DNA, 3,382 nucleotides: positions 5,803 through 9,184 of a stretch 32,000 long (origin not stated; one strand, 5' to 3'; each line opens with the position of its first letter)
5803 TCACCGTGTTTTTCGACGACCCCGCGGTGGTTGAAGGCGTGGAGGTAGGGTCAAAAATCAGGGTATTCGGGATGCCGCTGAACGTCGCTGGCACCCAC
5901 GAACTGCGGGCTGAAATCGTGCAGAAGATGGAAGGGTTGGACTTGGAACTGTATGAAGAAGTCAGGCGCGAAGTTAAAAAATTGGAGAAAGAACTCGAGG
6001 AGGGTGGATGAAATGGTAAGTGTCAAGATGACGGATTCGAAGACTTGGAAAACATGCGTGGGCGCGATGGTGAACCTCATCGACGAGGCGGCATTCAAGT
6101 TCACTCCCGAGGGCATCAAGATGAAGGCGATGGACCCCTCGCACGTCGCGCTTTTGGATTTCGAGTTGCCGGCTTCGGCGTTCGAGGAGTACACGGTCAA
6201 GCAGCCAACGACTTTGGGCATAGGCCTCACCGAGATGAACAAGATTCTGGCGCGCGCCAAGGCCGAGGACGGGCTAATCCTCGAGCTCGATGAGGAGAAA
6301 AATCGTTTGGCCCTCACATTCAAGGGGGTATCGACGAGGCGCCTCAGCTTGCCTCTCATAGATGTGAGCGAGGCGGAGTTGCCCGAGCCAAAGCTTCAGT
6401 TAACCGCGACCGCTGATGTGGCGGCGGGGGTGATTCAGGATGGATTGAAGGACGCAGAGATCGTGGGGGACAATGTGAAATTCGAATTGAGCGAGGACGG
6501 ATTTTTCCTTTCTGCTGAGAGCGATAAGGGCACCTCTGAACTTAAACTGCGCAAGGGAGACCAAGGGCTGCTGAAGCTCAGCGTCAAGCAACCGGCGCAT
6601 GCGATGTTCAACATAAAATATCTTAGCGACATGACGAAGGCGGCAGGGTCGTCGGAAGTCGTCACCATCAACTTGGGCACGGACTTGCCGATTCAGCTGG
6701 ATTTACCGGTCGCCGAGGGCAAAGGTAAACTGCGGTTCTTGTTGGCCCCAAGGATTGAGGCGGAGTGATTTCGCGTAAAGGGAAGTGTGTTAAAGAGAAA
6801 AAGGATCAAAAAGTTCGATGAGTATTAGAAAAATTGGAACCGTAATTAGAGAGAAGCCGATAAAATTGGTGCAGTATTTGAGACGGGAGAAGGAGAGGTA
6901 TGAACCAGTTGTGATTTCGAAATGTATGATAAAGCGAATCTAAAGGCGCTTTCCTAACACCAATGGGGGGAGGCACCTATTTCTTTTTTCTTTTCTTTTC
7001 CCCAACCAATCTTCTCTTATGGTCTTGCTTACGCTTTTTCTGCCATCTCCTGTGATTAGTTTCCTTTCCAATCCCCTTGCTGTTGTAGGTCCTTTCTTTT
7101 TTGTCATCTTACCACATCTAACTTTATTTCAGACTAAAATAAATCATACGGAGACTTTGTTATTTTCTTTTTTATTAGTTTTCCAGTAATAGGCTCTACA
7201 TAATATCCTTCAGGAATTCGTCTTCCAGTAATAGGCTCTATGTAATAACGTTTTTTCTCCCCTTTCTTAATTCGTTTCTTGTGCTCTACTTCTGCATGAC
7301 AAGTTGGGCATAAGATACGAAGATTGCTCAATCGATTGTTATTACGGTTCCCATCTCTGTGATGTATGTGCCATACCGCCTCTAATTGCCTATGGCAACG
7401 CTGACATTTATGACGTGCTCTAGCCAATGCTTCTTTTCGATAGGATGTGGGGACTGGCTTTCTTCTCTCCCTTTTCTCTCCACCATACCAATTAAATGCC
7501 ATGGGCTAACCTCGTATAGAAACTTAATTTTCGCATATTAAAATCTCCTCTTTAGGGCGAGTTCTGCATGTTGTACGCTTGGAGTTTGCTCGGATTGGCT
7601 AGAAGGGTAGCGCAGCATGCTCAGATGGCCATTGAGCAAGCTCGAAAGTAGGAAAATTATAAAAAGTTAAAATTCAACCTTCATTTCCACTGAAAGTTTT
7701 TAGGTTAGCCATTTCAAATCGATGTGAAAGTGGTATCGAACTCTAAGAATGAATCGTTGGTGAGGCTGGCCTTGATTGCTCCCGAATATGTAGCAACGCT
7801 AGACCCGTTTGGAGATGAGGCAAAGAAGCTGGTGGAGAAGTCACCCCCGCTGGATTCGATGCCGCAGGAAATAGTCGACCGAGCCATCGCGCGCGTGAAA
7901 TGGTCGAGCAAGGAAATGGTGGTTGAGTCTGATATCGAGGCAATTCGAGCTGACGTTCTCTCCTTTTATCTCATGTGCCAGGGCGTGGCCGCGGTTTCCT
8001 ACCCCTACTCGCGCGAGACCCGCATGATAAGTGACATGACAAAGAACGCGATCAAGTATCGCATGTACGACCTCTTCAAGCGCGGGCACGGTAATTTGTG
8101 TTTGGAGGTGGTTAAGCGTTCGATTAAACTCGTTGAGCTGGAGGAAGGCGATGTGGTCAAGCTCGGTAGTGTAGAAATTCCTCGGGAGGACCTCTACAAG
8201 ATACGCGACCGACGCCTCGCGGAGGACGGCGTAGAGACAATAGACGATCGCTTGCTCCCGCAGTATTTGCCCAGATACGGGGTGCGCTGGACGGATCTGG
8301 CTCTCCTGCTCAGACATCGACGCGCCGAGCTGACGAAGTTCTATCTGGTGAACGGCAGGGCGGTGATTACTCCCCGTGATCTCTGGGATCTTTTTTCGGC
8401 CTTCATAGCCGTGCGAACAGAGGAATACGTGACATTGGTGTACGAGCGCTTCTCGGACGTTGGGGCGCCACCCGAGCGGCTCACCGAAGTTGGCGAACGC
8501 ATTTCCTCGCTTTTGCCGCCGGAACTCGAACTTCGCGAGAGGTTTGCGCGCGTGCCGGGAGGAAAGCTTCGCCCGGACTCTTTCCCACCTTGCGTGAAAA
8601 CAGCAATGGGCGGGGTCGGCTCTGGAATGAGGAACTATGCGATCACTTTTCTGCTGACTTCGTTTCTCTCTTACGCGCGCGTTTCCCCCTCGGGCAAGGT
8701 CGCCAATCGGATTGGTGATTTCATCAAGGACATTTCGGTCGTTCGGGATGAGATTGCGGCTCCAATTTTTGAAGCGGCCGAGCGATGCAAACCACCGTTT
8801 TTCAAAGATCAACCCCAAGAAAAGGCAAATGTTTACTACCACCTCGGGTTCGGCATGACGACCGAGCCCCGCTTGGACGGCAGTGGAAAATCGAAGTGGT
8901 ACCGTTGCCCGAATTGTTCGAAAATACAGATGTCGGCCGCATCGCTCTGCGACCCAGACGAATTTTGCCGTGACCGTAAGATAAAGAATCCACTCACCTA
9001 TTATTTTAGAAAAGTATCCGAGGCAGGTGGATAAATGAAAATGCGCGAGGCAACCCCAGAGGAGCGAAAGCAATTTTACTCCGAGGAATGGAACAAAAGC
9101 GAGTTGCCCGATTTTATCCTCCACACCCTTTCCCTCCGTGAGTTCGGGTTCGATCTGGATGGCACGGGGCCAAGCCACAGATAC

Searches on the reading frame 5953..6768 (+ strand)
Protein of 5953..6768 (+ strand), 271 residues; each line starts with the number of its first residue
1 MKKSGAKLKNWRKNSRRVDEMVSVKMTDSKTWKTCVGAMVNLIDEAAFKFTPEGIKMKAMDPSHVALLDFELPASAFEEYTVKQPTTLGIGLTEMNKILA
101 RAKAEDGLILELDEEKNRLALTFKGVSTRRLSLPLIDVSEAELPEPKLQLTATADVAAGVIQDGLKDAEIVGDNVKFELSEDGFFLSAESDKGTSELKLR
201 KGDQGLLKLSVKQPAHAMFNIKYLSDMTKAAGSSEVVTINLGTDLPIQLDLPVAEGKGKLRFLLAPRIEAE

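Call 71: search_protein_families(library=pfam, proteins=[window:5953-6768:+], max_evalue=0.01)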
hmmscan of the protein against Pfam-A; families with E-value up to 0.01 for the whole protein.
window:5953-6768:+ (271 aa): 3 families
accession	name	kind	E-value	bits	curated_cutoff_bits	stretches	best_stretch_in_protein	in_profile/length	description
PF00705.23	PCNA_N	-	7.7e-23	81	20.3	1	21-131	1-111/127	Proliferating cell nuclear antigen, N-terminal domain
PF02747.20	PCNA_C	-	8.4e-11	42.6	23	1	158-266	15-127/128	Proliferating cell nuclear antigen, C-terminal domain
PF02144.21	Rad1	-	0.0025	17.3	24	0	43-240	22-244/257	Repair protein Rad1/Rec1/Rad17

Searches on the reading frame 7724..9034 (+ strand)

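Call 71: search_protein_families(library=pfam, proteins=[window:7724-9034:+], max_evalue=0.01)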
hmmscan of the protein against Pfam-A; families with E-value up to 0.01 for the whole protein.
window:7724-9034:+ (436 aa): 1 family
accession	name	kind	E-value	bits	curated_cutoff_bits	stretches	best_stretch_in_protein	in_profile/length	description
PF04104.19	DNA_primase_lrg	-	8.2e-19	68.4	22.4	1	185-427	3-266/266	Eukaryotic and archaeal DNA primase, large subunit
